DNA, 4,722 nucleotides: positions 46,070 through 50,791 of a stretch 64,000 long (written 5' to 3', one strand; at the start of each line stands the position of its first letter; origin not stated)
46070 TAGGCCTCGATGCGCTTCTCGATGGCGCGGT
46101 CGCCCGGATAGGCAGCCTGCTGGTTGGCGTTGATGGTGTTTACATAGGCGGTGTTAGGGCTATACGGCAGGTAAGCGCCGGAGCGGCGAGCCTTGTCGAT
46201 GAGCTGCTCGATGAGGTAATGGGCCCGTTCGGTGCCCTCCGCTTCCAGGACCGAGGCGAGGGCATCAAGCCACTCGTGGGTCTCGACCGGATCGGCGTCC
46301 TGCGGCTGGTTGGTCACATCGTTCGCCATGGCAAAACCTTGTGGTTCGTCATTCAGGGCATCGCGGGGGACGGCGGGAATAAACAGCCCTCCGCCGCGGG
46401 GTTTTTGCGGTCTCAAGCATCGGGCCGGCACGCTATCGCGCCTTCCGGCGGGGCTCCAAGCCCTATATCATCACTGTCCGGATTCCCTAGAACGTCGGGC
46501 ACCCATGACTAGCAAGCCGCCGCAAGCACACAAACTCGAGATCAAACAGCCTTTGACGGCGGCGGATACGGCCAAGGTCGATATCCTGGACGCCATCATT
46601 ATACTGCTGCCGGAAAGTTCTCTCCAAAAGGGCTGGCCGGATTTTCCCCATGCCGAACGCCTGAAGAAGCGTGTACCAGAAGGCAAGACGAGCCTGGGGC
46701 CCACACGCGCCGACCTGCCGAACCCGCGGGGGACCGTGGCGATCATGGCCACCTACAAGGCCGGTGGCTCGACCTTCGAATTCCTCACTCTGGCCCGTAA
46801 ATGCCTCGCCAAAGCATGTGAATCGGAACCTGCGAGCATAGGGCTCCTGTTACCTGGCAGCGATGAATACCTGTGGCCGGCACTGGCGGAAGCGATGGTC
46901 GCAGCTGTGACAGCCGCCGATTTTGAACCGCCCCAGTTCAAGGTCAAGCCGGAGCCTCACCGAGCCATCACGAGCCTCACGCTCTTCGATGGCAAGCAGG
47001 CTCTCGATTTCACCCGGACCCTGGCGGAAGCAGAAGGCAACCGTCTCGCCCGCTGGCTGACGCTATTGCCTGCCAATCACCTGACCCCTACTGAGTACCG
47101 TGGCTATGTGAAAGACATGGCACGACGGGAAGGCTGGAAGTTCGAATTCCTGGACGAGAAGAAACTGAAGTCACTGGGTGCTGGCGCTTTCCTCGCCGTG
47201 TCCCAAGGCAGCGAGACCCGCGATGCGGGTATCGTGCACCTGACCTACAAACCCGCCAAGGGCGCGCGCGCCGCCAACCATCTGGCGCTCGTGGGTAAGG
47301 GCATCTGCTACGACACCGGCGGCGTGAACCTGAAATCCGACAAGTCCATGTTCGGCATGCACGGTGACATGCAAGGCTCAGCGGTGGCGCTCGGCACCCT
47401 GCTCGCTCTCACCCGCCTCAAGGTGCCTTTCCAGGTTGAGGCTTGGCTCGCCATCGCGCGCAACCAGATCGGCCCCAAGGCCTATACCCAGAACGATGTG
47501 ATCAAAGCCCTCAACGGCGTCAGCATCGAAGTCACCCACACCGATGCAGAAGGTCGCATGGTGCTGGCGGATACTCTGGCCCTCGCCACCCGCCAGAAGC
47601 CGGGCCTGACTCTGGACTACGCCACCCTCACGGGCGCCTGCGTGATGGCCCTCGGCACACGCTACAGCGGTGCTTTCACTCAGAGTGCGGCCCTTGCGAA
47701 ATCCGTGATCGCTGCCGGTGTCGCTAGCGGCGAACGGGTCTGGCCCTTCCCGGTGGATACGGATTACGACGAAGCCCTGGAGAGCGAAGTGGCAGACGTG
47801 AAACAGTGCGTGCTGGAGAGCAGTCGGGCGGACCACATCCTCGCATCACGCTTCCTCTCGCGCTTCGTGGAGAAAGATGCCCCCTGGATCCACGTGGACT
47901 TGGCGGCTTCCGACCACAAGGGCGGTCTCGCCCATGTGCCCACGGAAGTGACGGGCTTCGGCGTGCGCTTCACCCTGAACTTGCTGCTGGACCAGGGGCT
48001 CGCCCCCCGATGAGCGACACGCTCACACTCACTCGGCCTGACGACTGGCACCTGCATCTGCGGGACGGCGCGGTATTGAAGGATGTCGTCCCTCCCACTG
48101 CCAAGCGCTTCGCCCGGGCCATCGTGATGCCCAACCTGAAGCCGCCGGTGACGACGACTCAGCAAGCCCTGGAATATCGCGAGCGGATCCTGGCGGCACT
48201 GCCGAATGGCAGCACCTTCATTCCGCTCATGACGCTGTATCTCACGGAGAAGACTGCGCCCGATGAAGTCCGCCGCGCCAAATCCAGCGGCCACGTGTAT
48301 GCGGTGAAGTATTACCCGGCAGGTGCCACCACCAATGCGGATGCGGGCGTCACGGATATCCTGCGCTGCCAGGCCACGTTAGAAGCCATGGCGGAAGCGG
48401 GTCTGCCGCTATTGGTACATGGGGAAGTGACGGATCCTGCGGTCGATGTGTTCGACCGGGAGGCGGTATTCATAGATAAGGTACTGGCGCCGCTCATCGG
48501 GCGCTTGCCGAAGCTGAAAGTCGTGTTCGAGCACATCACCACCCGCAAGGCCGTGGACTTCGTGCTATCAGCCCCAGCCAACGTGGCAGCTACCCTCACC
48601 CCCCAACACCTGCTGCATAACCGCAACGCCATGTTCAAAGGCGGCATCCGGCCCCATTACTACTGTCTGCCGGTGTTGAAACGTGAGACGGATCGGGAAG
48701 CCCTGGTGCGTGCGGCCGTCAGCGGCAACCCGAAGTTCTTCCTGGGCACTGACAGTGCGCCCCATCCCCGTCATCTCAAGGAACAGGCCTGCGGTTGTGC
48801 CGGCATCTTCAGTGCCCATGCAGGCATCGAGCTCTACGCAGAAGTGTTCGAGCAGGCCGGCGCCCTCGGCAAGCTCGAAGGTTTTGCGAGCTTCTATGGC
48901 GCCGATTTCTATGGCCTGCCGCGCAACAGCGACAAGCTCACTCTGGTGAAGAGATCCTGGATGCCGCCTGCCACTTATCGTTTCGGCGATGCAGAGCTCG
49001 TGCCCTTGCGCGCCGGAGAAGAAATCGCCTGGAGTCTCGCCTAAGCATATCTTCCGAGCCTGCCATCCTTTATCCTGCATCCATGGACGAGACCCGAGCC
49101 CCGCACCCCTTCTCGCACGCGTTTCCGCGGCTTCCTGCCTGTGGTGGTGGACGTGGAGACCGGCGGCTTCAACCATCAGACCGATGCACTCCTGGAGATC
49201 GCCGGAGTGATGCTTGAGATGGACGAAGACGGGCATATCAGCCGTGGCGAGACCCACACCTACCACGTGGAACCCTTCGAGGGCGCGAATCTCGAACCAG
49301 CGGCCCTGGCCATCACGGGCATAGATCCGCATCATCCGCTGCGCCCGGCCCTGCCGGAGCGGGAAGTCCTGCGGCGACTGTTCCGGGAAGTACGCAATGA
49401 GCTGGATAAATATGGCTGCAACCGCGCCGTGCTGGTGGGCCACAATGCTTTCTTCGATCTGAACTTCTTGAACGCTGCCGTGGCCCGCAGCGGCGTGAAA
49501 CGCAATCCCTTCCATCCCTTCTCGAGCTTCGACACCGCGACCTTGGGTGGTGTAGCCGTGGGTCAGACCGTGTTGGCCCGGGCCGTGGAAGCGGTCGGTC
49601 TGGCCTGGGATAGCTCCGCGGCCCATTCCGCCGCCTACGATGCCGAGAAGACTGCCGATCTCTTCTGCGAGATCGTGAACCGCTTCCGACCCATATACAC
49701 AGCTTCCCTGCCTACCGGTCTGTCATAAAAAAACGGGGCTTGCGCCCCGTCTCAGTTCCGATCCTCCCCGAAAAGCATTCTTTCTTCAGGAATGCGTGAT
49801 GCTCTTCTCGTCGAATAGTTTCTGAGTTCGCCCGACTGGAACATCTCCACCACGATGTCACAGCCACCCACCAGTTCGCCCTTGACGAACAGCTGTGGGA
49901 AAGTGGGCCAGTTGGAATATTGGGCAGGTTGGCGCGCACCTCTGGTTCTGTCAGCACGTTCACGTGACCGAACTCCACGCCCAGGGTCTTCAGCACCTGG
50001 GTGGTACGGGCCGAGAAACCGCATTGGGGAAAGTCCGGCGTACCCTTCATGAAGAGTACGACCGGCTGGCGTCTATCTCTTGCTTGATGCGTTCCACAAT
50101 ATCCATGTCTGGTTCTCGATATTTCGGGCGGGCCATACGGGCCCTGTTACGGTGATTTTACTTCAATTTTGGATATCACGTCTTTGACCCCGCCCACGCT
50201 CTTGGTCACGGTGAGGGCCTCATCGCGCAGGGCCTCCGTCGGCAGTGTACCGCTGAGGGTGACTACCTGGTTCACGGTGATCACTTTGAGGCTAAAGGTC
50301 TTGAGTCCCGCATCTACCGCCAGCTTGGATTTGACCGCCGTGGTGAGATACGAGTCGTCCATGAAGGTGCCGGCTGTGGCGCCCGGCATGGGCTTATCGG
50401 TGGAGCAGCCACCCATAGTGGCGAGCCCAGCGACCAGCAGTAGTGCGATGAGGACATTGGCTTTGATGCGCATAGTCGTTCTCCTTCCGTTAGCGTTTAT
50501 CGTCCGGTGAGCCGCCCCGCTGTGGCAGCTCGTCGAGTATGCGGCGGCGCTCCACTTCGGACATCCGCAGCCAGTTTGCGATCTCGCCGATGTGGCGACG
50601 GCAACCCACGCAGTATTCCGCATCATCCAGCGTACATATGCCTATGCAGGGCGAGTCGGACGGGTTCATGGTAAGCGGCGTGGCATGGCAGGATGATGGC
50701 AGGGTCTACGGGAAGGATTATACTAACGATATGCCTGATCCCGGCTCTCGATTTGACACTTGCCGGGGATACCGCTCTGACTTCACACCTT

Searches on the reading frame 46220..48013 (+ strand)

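Call 26: search_protein_families(library=pfam, proteins=[window:46220-48013:+], max_evalue=0.001)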
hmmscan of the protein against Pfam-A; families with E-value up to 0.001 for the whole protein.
window:46220-48013:+ (597 aa): 1 family
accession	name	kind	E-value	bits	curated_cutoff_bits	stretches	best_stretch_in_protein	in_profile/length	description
PF00883.26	Peptidase_M17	-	2.2e-99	333.1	25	1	276-584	2-308/310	Cytosol aminopeptidase family, catalytic domain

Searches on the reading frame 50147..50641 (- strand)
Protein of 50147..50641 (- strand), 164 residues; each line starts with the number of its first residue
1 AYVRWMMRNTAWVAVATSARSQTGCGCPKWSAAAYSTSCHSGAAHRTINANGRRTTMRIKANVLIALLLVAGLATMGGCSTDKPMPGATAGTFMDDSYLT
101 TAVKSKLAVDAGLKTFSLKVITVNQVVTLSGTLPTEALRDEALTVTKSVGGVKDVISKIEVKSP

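Call 46: search_protein_families(library=pfam, proteins=[window:50147-50641:-], max_evalue=0.001)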
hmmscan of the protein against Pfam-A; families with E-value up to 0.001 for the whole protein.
window:50147-50641:- (164 aa): 1 family
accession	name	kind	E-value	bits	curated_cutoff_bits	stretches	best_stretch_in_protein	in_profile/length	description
PF04972.22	BON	-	1.2e-16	61.2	27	1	95-162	1-68/69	BON domain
